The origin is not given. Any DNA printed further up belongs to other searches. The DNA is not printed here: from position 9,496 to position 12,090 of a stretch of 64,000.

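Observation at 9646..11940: A carbohydrate-binding module fused directly to a large outer-membrane barrel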

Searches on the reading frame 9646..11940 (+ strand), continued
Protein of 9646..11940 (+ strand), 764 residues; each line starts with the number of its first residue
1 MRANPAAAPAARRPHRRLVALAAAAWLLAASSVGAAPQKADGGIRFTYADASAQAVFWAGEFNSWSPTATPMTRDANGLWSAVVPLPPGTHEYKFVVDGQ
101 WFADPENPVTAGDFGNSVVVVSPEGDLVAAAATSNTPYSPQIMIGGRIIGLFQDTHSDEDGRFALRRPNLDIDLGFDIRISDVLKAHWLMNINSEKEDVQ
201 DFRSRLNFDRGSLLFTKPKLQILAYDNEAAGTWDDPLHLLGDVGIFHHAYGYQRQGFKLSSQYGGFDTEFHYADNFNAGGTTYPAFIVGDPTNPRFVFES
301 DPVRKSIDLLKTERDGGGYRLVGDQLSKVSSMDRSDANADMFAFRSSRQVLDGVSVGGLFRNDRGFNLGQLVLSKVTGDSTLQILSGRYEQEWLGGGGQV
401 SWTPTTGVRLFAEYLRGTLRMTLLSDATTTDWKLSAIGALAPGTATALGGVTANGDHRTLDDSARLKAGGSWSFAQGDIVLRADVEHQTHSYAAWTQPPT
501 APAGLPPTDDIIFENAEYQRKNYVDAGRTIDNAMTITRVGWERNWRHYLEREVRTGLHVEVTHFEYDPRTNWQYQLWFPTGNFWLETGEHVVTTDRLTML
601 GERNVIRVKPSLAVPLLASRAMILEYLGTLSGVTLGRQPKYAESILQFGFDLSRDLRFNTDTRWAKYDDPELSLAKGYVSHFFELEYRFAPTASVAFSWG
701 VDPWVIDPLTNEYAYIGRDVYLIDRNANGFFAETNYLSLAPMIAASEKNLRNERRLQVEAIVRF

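Call 19: find_encoding_contigs(protein=P0084, flank=10000, max_places=2)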
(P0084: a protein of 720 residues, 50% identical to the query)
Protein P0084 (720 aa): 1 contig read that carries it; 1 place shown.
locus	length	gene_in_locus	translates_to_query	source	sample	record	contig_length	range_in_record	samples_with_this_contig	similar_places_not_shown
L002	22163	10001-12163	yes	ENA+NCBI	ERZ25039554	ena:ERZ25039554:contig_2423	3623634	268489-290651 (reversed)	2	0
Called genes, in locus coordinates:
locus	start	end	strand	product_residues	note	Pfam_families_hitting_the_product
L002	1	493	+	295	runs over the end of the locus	PF00528:BPD_transp_1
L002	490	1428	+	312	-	PF00528:BPD_transp_1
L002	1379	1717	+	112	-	PF13683:rve_3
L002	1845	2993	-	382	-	PF00686:CBM_20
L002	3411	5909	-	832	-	PF18962:Por_Secre_tail (faint), PF13860:FlgD_ig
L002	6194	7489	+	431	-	-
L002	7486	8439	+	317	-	PF13729:TraF_2 (weak)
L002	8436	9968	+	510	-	-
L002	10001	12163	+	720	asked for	PF02922:CBM_48 (weak), PF16561:AMPK1_CBM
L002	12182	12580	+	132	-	PF16561:AMPK1_CBM (faint)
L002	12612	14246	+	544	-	PF13620:CarboxypepD_reg (faint), PF22058:X25_BaPul_like (faint)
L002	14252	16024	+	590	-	PF16561:AMPK1_CBM, PF22058:X25_BaPul_like (faint), PF16561:AMPK1_CBM, PF02922:CBM_48 (weak), PF16561:AMPK1_CBM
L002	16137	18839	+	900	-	PF02903:Alpha-amylase_N (faint), PF02922:CBM_48 (weak), PF16561:AMPK1_CBM, PF22058:X25_BaPul_like (faint), PF16561:AMPK1_CBM, PF00128:Alpha-amylase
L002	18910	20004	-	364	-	PF00005:ABC_tran, PF17912:OB_MalK, PF08402:TOBE_2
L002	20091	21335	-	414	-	PF00756:Esterase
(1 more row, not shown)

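Call 24: predict_structure(alignment_id=A1)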
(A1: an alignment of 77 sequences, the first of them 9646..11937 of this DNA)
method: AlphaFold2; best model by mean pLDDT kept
length: 764 residues; sequences in the alignment: 77
mean_pLDDT: 90.3   pTM: 0.80
mean pLDDT of the five models: 90.3, 89.5, 89.2, 88.8, 87.2
residues with pLDDT >= 90: 573; 70-90: 138; 50-70: 31; < 50: 22
segments of 3 or more residues with pLDDT < 50: 1-18, 30-33
pLDDT, mean of each block of 10 residues (from residue 1): 34 43 54 68 90 91 90 90 92 93 84 81 81 56 85 91 85 89 90 79 83 95 96 95 94 95 97 83 91 93 97 95 97 91 98 98 95 97 97 98 98 98 96 95 95 96 98 97 99 94 79 92 95 99 95 97 97 94 92 95 97 96 98 93 98 96 96 93 96 94 93 94 93 86 94 94 90
secondary structure, 60 per line:
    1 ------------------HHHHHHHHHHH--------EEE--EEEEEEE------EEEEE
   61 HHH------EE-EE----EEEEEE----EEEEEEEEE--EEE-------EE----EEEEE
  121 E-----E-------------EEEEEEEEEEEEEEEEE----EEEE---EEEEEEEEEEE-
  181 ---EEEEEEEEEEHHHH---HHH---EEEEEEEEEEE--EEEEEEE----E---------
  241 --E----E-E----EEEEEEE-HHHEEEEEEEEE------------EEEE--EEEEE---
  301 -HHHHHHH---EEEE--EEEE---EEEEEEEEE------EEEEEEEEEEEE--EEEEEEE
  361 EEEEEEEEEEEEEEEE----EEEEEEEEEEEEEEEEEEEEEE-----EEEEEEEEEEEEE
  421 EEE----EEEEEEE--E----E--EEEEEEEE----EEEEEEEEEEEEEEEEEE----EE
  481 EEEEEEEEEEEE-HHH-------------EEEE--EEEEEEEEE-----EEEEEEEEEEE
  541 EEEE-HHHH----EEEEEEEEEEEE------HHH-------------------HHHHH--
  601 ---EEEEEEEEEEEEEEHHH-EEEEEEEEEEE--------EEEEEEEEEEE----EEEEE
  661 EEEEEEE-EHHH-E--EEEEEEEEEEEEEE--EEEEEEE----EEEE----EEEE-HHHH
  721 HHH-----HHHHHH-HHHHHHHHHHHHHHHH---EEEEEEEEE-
elements in order (helices of 4 or more, strands of 3 or more residues): H19-29 E38-40 E43-49 E56-60 E79-84 E89-97 E100-102 E116-121 E141-157 E162-165 E169-179 E184-193 H194-197 E207-217 E220-226 E255-261 E266-274 E287-290 E293-297 H302-308 E312-315 E318-321 E325-333 E340-351 E354-376 E381-402 E408-423 E428-434 E445-452 E457-474 E479-492 E510-513 E516-524 E530-544 H546-549 E554-565 H594-598 E604-617 E622-632 E641-651 E656-667 E677-690 E693-699 E704-707 E712-715 H717-723 H729-734 H736-751 E755-763

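Call 27: fold_search(model_id=the predicted structure, library=pdb)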
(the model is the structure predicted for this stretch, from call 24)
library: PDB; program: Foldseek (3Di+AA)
matches with E <= 10: 1007; with E <= 0.001: 359
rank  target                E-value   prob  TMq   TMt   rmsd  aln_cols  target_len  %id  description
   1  6z9y_D                1.9e-08  1.00  0.32  0.36  20.9       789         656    9  Copper transporter OprC (released 2021-06-30)
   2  5fok_B                2.1e-08  1.00  0.24  0.27  22.5       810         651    9  Crystal structure of the siderophore receptor PiuA from Pseudomonas aeruginosa (released 2016-05-11)
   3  9a3c_MODEL_1_A        2.2e-08  1.00  0.28  0.29  24.2       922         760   11  Model of E. coli Fiu by in-cell photo-crosslinking MS and deep learning (released 2023-02-24)
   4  6bpn                  2.3e-08  1.00  0.28  0.31  21.2       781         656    9  The crystal structure of the Ferric-Catecholate import receptor Fiu from E. coli K12: Open form (C2221) (released 2018-11-28)
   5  6i96                  3.0e-08  1.00  0.29  0.33  20.1       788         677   11  Structure of the ferrioxamine B transporter FoxA from Pseudomonas aeruginosa in complex with ferrioxamine B (released 2019-08-28)
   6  6bpm_A                3.1e-08  1.00  0.28  0.30  20.1       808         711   10  The crystal structure of the Ferric-Catecholate import receptor Fiu from K12 E. coli: Closed form (C21) (released 2018-11-28)
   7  5fok_A                3.3e-08  1.00  0.24  0.26  22.9       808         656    8  Crystal structure of the siderophore receptor PiuA from Pseudomonas aeruginosa (released 2016-05-11)
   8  9a31_MODEL_1_A        3.6e-08  1.00  0.27  0.27  19.8       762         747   10  Model of E. coli fhuA by in-cell photo-crosslinking MS and deep learning (released 2023-02-24)
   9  6i97_B                4.2e-08  1.00  0.30  0.30  17.4       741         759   10  Structure of the ferrioxamine B transporter FoxA from Pseudomonas aeruginosa in complex with ferrioxamine B and a C-te (released 2019-08-28)
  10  6z99_A                4.4e-08  1.00  0.30  0.34  22.5       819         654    9  Copper transporter OprC (released 2021-06-30)
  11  6h7f_A                4.7e-08  1.00  0.24  0.26  23.2       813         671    9  Crystal structure of BauA, the Ferric preacinetobactin receptor from Acinetobacter baumannii in complex with Fe3+-Prea (released 2018-10-10)
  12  1qjq_A                5.4e-08  1.00  0.26  0.28  24.2       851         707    9  FERRIC HYDROXAMATE RECEPTOR FROM ESCHERICHIA COLI (FHUA) (released 2000-06-05)
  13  6h7v_B                5.4e-08  1.00  0.24  0.27  22.9       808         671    9  Crystal structure of BauA, the Ferric preacinetobactin receptor from Acinetobacter baumannii (released 2018-10-10)
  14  6h7v_A                5.7e-08  1.00  0.26  0.28  22.3       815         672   10  Crystal structure of BauA, the Ferric preacinetobactin receptor from Acinetobacter baumannii (released 2018-10-10)
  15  6i97_A                6.9e-08  1.00  0.27  0.27  18.9       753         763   10  Structure of the ferrioxamine B transporter FoxA from Pseudomonas aeruginosa in complex with ferrioxamine B and a C-te (released 2019-08-28)
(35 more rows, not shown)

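Call 31: find_related_loci(query=A2, collection=genome_contigs, flank=10000)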
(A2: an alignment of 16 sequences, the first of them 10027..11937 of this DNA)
Query A2 (637 aa) in genome_contigs; peptide patterns used: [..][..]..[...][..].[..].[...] (x = any residue, [..] = any of these).
64 stretches matched a pattern; 28 encode a relative of the query (tblastn E <= 1e-3); 28 distinct loci.
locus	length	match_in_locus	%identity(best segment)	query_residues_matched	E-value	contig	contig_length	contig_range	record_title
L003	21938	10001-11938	50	1-637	0e+0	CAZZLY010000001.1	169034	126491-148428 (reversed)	MAG TPA_asm: uncultured bacterium isolate SRP124364_co1_304 genome assembly, contig: NODE_11_length_169034_cov_15.028637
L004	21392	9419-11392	49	2-637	0e+0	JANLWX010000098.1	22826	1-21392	MAG: Candidatus Eisenbacteria bacterium isolate OTE_20_metabat_201 OTE_20_k141_578926, whole genome shotgun sequence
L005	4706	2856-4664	52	1-637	0e+0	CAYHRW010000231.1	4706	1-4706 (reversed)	MAG TPA_asm: uncultured bacterium isolate ERP119705_co14_70 genome assembly, contig: NODE_36181_length_4706_cov_12.62997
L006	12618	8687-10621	49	1-635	0e+0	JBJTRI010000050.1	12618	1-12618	MAG: bacterium isolate samp_4448_metabat2_108 samp_4448_510218, whole genome shotgun sequence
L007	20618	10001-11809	51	1-637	0e+0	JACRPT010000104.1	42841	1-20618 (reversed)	MAG: Candidatus Eisenbacteria bacterium isolate NC_groundwater_1994_Pr3_S-0.65um_72_3 SR2-18-Sp65_coassembly_scaffold_35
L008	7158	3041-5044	47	1-637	0e+0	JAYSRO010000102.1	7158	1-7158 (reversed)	MAG: Candidatus Eisenbacteria bacterium isolate GFS_11975 GFS_11975_101, whole genome shotgun sequence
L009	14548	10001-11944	50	1-637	0e+0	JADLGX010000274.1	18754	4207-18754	MAG: Candidatus Eisenbacteria bacterium isolate SJ457 c_000000501731, whole genome shotgun sequence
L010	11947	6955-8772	47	2-637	0e+0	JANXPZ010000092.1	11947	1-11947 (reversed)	MAG: Candidatus Eisenbacteria bacterium isolate GL140_4_concoct_147_sub GL140_4_k141_1411439, whole genome shotgun seque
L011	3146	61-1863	47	2-637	0e+0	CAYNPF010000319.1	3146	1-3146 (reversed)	MAG TPA_asm: uncultured bacterium isolate SRP089250_co1_36 genome assembly, contig: NODE_66762_length_3146_cov_3.973148,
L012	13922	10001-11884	47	3-637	0e+0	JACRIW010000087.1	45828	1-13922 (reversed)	MAG: Candidatus Eisenbacteria bacterium isolate NC_groundwater_1813_Pr3_B-0.1um_71_17 SR-2_scaffold_141_2947725, whole g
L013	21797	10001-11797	46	2-637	2e-180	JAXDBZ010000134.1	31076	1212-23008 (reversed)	MAG: Candidatus Eisenbacteria bacterium isolate POMEDNA-B31 Raw1_k127_683670, whole genome shotgun sequence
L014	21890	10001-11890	44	1-637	3e-174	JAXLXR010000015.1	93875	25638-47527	MAG: Candidatus Eisenbacteria bacterium isolate STL-EIS2 C1.162.fa-15, whole genome shotgun sequence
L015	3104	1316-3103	44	1-565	5e-175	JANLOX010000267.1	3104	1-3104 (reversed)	MAG: Candidatus Eisenbacteria bacterium isolate OTE_38_metabat_510 OTE_38_k141_1326510, whole genome shotgun sequence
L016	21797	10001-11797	37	1-637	3e-111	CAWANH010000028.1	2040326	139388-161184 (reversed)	MAG: Candidatus Eisenbacteria bacterium isolate MFD02923.bin.2.9 genome assembly, contig: contig_5608, whole genome shot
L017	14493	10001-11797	38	1-637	2e-108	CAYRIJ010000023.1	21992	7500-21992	MAG TPA_asm: uncultured bacterium isolate binchicken_co224_236 genome assembly, contig: NODE_2106_length_21992_cov_7.312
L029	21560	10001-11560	31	9-637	3e-15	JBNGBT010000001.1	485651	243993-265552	MAG: Candidatus Cloacimonadota bacterium isolate MAG213-F140 NODE_1_length_485651_cov_68.975878, whole genome shotgun se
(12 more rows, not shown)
